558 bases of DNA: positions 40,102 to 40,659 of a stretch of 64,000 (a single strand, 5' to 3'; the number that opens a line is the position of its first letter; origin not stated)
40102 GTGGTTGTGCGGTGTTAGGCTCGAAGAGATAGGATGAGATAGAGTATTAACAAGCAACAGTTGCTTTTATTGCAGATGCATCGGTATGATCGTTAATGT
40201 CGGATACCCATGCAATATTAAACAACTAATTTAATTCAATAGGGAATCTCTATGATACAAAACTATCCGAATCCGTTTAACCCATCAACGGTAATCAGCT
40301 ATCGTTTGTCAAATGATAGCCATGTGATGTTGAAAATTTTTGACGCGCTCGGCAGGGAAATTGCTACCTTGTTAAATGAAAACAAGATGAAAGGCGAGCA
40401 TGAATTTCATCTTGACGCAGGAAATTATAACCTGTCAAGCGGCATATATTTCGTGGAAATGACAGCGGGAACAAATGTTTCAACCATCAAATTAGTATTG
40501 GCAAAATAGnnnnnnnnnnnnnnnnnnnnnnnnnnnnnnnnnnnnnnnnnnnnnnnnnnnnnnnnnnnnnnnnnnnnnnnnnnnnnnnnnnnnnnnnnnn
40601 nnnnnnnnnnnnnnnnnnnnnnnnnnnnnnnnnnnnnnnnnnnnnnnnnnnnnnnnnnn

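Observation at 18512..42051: Sus-less, entirely T9SS-exported pectin-degradation island (10 enzymes plus one orphan tail, all on one strand)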

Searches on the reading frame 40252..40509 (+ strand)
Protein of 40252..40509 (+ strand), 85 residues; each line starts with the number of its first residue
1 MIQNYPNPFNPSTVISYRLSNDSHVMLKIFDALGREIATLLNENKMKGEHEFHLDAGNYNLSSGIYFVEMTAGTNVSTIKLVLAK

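Call 9: search_protein_families(library=pfam, proteins=[window:40252-40509:+], max_evalue=0.001)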
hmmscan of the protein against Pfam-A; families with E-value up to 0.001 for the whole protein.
window:40252-40509:+ (85 aa): 2 families
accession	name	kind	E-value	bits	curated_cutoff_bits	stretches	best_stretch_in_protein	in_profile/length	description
PF18962.6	Por_Secre_tail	-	5.3e-11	43.1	27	1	5-82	2-74/75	Secretion system C-terminal sorting domain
PF13860.13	FlgD_ig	-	3.7e-06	27.2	27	1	17-74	16-77/79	FlgD Ig-like domain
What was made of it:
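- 40252..40509 (+): Gene T: leaderless 85-aa protein consisting only of a type A T9SS CTD-like domain; its stop codon abuts the ATG of J. PF18962 at 43.1 bits, covering profile positions 2-74 of 75 (call 9).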

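Call 27: find_homologous_proteins(query=window:40252-40506:+, max_evalue=0.00001)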
Query window:40252-40506:+ (85 aa): 373 proteins with E <= 0.00001 among 376 candidates; the best 120 are listed.
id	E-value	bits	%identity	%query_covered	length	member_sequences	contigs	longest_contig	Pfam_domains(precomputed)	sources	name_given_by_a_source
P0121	6.6e-47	174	96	100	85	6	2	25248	PF18962.8,PF13860.13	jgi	jgi:flagellar hook assembly protein FlgD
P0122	1.8e-45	170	94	100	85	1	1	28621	PF18962.8,PF13860.13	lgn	-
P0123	4.6e-45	168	94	100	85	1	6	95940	PF18962.8,PF13860.13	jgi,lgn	jgi:hypothetical protein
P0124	1.7e-44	167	93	100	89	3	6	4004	PF18962.8,PF13860.13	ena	-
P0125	3.2e-44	166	93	100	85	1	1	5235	PF18962.8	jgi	-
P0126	1.3e-33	132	73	100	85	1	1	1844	PF18962.8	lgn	-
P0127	5.3e-31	124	71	100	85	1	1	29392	PF18962.8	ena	-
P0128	1.2e-21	94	54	100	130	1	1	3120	PF18962.8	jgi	-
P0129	3.7e-21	92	59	100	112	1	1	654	PF18962.8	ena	-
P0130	3.9e-21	92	58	98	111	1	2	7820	PF18962.8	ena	-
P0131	1.1e-20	91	59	98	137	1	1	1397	PF18962.8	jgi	jgi:hypothetical protein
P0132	1.2e-20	91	60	98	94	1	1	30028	PF18962.8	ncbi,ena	-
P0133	1.2e-20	91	55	98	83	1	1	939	PF18962.8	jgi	-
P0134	1.7e-20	90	54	100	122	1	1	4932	PF18962.8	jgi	jgi:hypothetical protein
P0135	3.7e-20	89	58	98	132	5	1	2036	PF18962.8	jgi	jgi:hypothetical protein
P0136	4.5e-20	89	54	100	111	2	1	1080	PF18962.8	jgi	jgi:hypothetical protein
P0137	8.7e-20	88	55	99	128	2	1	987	PF18962.8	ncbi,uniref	ncbi:T9SS type A sorting domain-containing protein, partial [Melioribacter sp. Ez-97]|uniref:T9SS ty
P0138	1.3e-19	87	54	99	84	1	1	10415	PF18962.8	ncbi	-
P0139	1.3e-19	87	55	100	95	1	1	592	PF18962.8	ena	-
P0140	1.7e-19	87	55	98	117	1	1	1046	PF18962.8,PF13860.13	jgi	-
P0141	1.8e-19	87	54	100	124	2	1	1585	PF18962.8,PF13860.13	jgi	jgi:hypothetical protein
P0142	1.8e-19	87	54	100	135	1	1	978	PF18962.8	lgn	-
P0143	2.2e-19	87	54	98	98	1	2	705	PF18962.8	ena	-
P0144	2.3e-19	87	57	98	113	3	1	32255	PF18962.8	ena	-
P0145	2.5e-19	87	53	98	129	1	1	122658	PF18962.8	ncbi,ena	-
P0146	3.0e-19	86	53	98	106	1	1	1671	PF18962.8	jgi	-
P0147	3.5e-19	86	54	100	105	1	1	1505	PF18962.8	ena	-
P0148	3.6e-19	86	53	100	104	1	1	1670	PF18962.8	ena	-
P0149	4.8e-19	86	53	98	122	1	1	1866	PF18962.8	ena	-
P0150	5.2e-19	86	53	98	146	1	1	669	PF18962.8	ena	-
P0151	6.0e-19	85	55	100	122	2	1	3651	PF18962.8,PF13860.13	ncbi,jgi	-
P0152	7.5e-19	85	55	98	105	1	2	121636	PF18962.8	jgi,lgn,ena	-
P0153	8.4e-19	85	55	100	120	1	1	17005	PF18962.8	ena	-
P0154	9.9e-19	85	52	98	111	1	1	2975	PF18962.8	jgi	jgi:hypothetical protein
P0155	9.9e-19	85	53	100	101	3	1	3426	PF18962.8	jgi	jgi:hypothetical protein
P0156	1.0e-18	85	57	98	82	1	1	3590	PF18962.8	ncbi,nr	ncbi:MAG: T9SS type A sorting domain-containing protein, partial [Ignavibacteriales bacterium]|nr:T9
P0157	1.4e-18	84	57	98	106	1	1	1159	PF18962.8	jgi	jgi:hypothetical protein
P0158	2.3e-18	83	55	98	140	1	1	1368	PF18962.8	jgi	jgi:hypothetical protein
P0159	2.8e-18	83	52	99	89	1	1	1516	PF18962.8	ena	-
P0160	3.6e-18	83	49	100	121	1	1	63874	PF18962.8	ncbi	ncbi:MAG: T9SS type A sorting domain-containing protein [Ignavibacteriaceae bacterium]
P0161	3.8e-18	83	53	98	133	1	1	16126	PF18962.8,PF13860.13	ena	-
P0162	4.9e-18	82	52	98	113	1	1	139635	PF18962.8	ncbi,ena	-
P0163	6.4e-18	82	54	98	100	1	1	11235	PF18962.8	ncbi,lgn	-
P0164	6.8e-18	82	54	98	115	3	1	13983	PF18962.8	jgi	-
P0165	6.9e-18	82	54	100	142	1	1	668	PF18962.8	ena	-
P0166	7.2e-18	82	54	98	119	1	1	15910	PF18962.8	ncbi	ncbi:MAG: T9SS type A sorting domain-containing protein, partial [Gracilimonas sp.]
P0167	7.8e-18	82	55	98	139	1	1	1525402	PF18962.8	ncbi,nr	ncbi:MAG: T9SS type A sorting domain-containing protein [bacterium]|nr:T9SS type A sorting domain-co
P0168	7.9e-18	82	54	98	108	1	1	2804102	PF18962.8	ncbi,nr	ncbi:MAG: T9SS type A sorting domain-containing protein [Ignavibacterium sp.]|nr:MAG: T9SS type A so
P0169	8.7e-18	82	57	85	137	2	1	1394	PF18962.8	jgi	jgi:hypothetical protein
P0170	9.1e-18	82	55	98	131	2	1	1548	PF18962.8,PF13860.13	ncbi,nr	ncbi:MAG: hypothetical protein B7Z63_04735 [Ignavibacteriae bacterium 37-53-5]|nr:MAG: hypothetical 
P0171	9.5e-18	82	55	98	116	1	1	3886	PF18962.8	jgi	jgi:hypothetical protein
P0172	9.7e-18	81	53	100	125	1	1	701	PF18962.8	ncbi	-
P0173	1.1e-17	81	55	98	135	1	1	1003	PF18962.8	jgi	-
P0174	1.1e-17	81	51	100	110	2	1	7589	PF18962.8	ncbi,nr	ncbi:MAG: T9SS type A sorting domain-containing protein [Ignavibacteria bacterium]|nr:T9SS type A so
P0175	1.2e-17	81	61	79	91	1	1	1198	PF18962.8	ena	-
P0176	1.4e-17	81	53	95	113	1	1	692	PF18962.8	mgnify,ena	mgnify:CR=1 FL=1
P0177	1.4e-17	81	53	98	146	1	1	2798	PF18962.8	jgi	jgi:hypothetical protein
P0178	1.4e-17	81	51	100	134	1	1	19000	PF18962.8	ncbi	-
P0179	1.5e-17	81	56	99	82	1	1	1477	PF18962.8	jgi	jgi:glucuronoarabinoxylan endo-1,4-beta-xylanase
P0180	1.5e-17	81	57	98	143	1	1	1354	PF18962.8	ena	-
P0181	1.5e-17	81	54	98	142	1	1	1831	PF18962.8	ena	-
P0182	1.6e-17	81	53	98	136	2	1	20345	PF18962.8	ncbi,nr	ncbi:MAG: T9SS type A sorting domain-containing protein [Melioribacter sp.]|nr:T9SS type A sorting d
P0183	1.6e-17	81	54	98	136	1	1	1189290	PF18962.8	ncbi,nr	ncbi:MAG: T9SS type A sorting domain-containing protein [bacterium]|nr:T9SS type A sorting domain-co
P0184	1.7e-17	81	52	98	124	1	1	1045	PF18962.8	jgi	jgi:hypothetical protein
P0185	1.8e-17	81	52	98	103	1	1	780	PF18962.8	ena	-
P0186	1.9e-17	81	58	81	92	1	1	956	PF18962.8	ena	-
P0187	1.9e-17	81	55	98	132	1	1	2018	PF18962.8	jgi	jgi:hypothetical protein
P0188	2.6e-17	80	49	98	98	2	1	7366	PF18962.8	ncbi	-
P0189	2.8e-17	80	57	82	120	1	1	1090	PF18962.8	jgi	jgi:hypothetical protein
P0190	2.9e-17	80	51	100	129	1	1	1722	PF18962.8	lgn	-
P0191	3.5e-17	80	51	98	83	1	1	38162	PF18962.8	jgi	jgi:hypothetical protein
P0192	3.5e-17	80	51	100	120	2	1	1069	PF18962.8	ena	-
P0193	3.9e-17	80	51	98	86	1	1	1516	PF18962.8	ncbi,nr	ncbi:MAG TPA: T9SS type A sorting domain-containing protein, partial [Ignavibacteriaceae bacterium]|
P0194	4.4e-17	79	49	100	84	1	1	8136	PF18962.8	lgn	-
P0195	4.6e-17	79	50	100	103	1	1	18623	PF18962.8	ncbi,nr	ncbi:MAG: T9SS type A sorting domain-containing protein, partial [Melioribacteraceae bacterium]|nr:T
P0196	4.7e-17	79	53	95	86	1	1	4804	PF18962.8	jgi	-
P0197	6.7e-17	79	53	98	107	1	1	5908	PF18962.8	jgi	jgi:hypothetical protein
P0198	7.1e-17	79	51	100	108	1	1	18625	PF18962.8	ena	-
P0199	8.0e-17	79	52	100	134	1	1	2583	PF13585.13,PF18962.8,PF13860.13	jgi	-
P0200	8.6e-17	78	51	100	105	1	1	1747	PF18962.8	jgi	jgi:hypothetical protein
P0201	8.6e-17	78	56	95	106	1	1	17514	PF18962.8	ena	-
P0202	1.0e-16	78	50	98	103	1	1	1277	PF18962.8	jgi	jgi:hypothetical protein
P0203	1.2e-16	78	49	98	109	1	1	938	PF18962.8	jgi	jgi:hypothetical protein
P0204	1.2e-16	78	50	98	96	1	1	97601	PF13585.13,PF18962.8,PF13860.13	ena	-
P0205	1.4e-16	78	55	92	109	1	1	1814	PF18962.8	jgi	jgi:hypothetical protein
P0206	1.4e-16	78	51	99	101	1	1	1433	PF18962.8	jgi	jgi:hypothetical protein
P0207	1.5e-16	78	51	98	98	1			PF18962.8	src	-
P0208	1.5e-16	78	52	98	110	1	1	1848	PF18962.8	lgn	-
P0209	1.6e-16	78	51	100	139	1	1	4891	PF18962.8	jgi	-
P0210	1.9e-16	77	52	100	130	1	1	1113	PF18962.8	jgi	jgi:hypothetical protein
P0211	2.0e-16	77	53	98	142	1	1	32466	PF18962.8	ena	-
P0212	2.0e-16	77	48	100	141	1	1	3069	PF18962.8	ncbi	-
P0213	2.1e-16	77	50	98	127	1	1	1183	PF18962.8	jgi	-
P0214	2.2e-16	77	48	100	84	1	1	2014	PF18962.8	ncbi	-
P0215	2.3e-16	77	53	98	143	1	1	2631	PF18962.8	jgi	jgi:hypothetical protein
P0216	2.3e-16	77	52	98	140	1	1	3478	PF18962.8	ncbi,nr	ncbi:MAG: T9SS type A sorting domain-containing protein [Ignavibacteriaceae bacterium]|nr:T9SS type 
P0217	2.4e-16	77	54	98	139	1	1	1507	PF18962.8,PF13860.13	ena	-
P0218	2.6e-16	77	52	98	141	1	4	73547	PF11999.14,PF18962.8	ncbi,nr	ncbi:MAG: T9SS type A sorting domain-containing protein [Melioribacteraceae bacterium]|nr:T9SS type 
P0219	2.7e-16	77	58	84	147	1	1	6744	PF18962.8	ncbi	-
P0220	2.8e-16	77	51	98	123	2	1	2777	PF18962.8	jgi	jgi:hypothetical protein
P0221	2.9e-16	77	51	98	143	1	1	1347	PF18962.8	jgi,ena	-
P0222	3.0e-16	77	50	85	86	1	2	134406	PF18962.8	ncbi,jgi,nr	ncbi:MAG: T9SS type A sorting domain-containing protein [Bacteroidetes bacterium]|nr:T9SS type A sor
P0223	3.5e-16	77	59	82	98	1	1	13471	PF18962.8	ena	-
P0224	3.7e-16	76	53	98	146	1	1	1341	PF18962.8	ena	-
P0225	3.7e-16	76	51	100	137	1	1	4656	PF18962.8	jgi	jgi:hypothetical protein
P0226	4.0e-16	76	51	100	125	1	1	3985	PF18962.8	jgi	jgi:hypothetical protein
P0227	4.3e-16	76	51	98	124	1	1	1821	PF13585.13,PF18962.8,PF13860.13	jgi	jgi:hypothetical protein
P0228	4.4e-16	76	58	76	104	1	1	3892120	PF18962.8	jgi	jgi:hypothetical protein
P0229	4.7e-16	76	52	98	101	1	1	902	PF13585.13,PF18962.8,PF13860.13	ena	-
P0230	5.0e-16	76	52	98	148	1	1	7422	PF18962.8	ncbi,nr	ncbi:MAG: T9SS type A sorting domain-containing protein [Ignavibacteria bacterium]|nr:T9SS type A so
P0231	5.2e-16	76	53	98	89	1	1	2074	PF18962.8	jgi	jgi:hypothetical protein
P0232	5.7e-16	76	51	98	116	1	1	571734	PF18962.8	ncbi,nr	ncbi:MAG: T9SS type A sorting domain-containing protein [bacterium]|nr:T9SS type A sorting domain-co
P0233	6.0e-16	76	51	98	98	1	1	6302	PF18962.8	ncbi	-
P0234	6.0e-16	76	51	100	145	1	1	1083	PF18962.8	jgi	jgi:hypothetical protein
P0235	6.3e-16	76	50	96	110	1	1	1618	PF18962.8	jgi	jgi:hypothetical protein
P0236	6.7e-16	76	49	98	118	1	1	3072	PF18962.8,PF13860.13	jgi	jgi:myo-inositol-hexaphosphate 3-phosphohydrolase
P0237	6.8e-16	76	49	98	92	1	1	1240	PF18962.8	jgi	jgi:hypothetical protein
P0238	7.3e-16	76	52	95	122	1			PF18962.8,PF13860.13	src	-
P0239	7.3e-16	76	51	98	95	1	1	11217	PF18962.8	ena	-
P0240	7.6e-16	75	52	98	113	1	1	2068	PF18962.8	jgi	jgi:hypothetical protein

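Call 29: find_encoding_contigs(protein=P0127, flank=10000, max_places=3)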
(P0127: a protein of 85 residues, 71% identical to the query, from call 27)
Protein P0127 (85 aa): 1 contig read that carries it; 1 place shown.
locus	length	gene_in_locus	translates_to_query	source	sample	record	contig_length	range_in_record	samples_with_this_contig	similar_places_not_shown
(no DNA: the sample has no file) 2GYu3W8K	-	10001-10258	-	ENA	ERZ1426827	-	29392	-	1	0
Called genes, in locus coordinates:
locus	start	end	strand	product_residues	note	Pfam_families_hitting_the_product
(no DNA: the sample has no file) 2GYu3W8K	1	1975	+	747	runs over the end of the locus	PF03422:CBM_6, PF18099:CBM_35_2 (weak), PF18998:Flg_new_2, PF22842:Pel9A-like_beta_helix, PF13229:Beta_helix, PF18962:Por_Secre_tail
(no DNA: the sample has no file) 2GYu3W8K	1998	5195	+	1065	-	PF22842:Pel9A-like_beta_helix, PF13229:Beta_helix, PF18962:Por_Secre_tail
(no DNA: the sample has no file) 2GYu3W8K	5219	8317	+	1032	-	PF01095:Pectinesterase, PF18962:Por_Secre_tail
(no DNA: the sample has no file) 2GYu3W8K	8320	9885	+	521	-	PF07470:Glyco_hydro_88, PF18962:Por_Secre_tail (weak)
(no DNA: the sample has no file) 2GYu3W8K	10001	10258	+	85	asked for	PF18962:Por_Secre_tail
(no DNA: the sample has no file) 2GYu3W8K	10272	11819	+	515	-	PF18962:Por_Secre_tail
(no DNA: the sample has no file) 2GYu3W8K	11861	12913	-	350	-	PF01594:AI-2E_transport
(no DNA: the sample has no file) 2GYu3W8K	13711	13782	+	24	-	?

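Call 42: find_encoding_contigs(protein=P0123, flank=10000, max_places=3)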
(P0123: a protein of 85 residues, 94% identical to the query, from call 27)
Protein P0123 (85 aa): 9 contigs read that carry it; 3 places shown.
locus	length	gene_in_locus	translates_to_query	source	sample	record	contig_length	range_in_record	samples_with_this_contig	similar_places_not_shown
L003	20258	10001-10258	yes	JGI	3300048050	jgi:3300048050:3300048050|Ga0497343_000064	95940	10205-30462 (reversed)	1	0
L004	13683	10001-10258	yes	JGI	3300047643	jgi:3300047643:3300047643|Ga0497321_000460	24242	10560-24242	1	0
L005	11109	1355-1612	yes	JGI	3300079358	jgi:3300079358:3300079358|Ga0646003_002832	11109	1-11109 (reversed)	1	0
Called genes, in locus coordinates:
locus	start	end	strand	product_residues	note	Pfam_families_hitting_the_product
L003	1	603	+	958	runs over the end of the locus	PF01095:Pectinesterase, PF18962:Por_Secre_tail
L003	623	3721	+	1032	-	PF01095:Pectinesterase, PF18962:Por_Secre_tail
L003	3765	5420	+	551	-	PF22842:Pel9A-like_beta_helix, PF13229:Beta_helix (weak), PF18962:Por_Secre_tail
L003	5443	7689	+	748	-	PF16990:CBM_35 (weak), PF03422:CBM_6, PF18099:CBM_35_2 (faint), PF18998:Flg_new_2, PF22842:Pel9A-like_beta_helix, PF13229:Beta_helix (weak), PF18962:Por_Secre_tail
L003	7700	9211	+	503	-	PF22842:Pel9A-like_beta_helix, PF05048:NosD (faint), PF13229:Beta_helix, PF18962:Por_Secre_tail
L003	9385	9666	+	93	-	-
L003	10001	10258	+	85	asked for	PF18962:Por_Secre_tail, PF13860:FlgD_ig (faint)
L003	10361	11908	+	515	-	PF18962:Por_Secre_tail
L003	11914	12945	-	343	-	PF01594:AI-2E_transport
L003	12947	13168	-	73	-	PF01106:NifU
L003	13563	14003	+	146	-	PF22381:Staph_reg_Sar_Rot (weak), PF01047:MarR, PF12802:MarR_2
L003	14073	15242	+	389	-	PF25919:BSH_CusB (faint), PF25917:BSH_RND, PF25973:BSH_CzcB (weak), PF25876:HH_MFP_RND, PF25885:HH_EMRA (weak), PF25944:Beta-barrel_RND, PF25967:RND-MFP_C, PF25989:YknX_C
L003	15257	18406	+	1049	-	PF00873:ACR_tran, PF03176:MMPL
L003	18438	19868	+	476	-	PF02321:OEP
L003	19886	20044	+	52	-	-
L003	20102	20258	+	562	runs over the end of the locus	PF00587:tRNA-synt_2b, PF04073:tRNA_edit, PF03129:HGTP_anticodon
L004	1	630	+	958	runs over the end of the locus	PF01095:Pectinesterase, PF18962:Por_Secre_tail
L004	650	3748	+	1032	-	PF01095:Pectinesterase, PF18962:Por_Secre_tail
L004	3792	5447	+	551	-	PF22842:Pel9A-like_beta_helix, PF13229:Beta_helix (weak), PF18962:Por_Secre_tail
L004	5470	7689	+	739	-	PF16990:CBM_35 (weak), PF03422:CBM_6, PF18099:CBM_35_2 (faint), PF18998:Flg_new_2, PF22842:Pel9A-like_beta_helix, PF13229:Beta_helix (weak), PF18962:Por_Secre_tail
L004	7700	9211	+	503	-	PF22842:Pel9A-like_beta_helix, PF05048:NosD (faint), PF13229:Beta_helix, PF18962:Por_Secre_tail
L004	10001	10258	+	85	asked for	PF18962:Por_Secre_tail, PF13860:FlgD_ig (faint)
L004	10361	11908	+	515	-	PF18962:Por_Secre_tail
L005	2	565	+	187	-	?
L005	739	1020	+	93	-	-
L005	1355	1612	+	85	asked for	PF18962:Por_Secre_tail, PF13860:FlgD_ig (faint)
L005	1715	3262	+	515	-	PF18962:Por_Secre_tail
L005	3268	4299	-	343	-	PF01594:AI-2E_transport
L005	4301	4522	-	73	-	PF01106:NifU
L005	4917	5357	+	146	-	PF22381:Staph_reg_Sar_Rot (weak), PF01047:MarR, PF12802:MarR_2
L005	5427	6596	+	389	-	PF25919:BSH_CusB (faint), PF25917:BSH_RND, PF25973:BSH_CzcB (weak), PF25876:HH_MFP_RND, PF25885:HH_EMRA (weak), PF25944:Beta-barrel_RND, PF25967:RND-MFP_C, PF25989:YknX_C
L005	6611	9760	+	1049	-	PF00873:ACR_tran, PF03176:MMPL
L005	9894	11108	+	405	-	?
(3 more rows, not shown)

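Call 78: search_protein_representatives(protein=window:40252-40506:+)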
Query: 85 residues. Proteins with E-value up to 0.001 (for the whole library): 233035; up to 1e-10: 54677; up to 1e-30: 1. The best 150 are listed.
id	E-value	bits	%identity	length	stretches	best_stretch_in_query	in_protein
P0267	2.3e-34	132.7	47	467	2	2-80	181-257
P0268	1.2e-30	120.9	33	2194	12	3-70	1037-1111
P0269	5.6e-29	115.6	34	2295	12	6-47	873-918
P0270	5.6e-27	109.2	37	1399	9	4-72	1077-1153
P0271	8.2e-27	108.7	43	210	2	3-83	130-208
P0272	2.9e-26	106.9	59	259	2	3-44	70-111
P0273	9.2e-26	105.4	38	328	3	3-85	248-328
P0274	1.4e-25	104.8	46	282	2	3-85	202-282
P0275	1.7e-25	104.5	42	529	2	2-85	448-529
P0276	4.8e-25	103.1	42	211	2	2-83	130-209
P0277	8.7e-25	102.3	51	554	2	2-76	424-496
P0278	1.3e-24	101.7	40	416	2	1-84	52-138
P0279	1.4e-24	101.6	48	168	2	2-85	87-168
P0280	1.8e-24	101.2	34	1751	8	1-80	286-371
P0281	5.1e-24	99.8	40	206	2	3-85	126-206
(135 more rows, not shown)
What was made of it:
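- Tried and rejected: Exhaustive search with T: 233,035 representative proteins match (call 78).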

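Call 83: find_encoding_contigs(protein=P0138, flank=4000, max_places=2)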
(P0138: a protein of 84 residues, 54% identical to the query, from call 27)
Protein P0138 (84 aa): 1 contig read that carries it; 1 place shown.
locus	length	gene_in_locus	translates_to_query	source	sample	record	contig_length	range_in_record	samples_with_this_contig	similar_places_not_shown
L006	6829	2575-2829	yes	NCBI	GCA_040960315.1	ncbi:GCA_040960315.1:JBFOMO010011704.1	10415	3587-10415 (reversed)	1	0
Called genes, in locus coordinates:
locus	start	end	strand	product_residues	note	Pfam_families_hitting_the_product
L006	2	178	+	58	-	?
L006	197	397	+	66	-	-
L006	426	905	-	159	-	PF04314:LpqE-like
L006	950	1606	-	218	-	PF02630:SCO1-SenC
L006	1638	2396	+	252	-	PF03372:Exo_endo_phos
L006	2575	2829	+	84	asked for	PF18962:Por_Secre_tail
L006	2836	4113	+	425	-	PF18962:Por_Secre_tail (faint)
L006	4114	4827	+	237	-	PF08241:Methyltransf_11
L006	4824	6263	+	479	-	PF01938:TRAM (weak), PF05958:tRNA_U5-meth_tr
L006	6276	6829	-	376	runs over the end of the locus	-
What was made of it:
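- A second is equivocal (call 83).
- Tried and rejected: The other lies between intact genes but has no conservation data (call 83).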
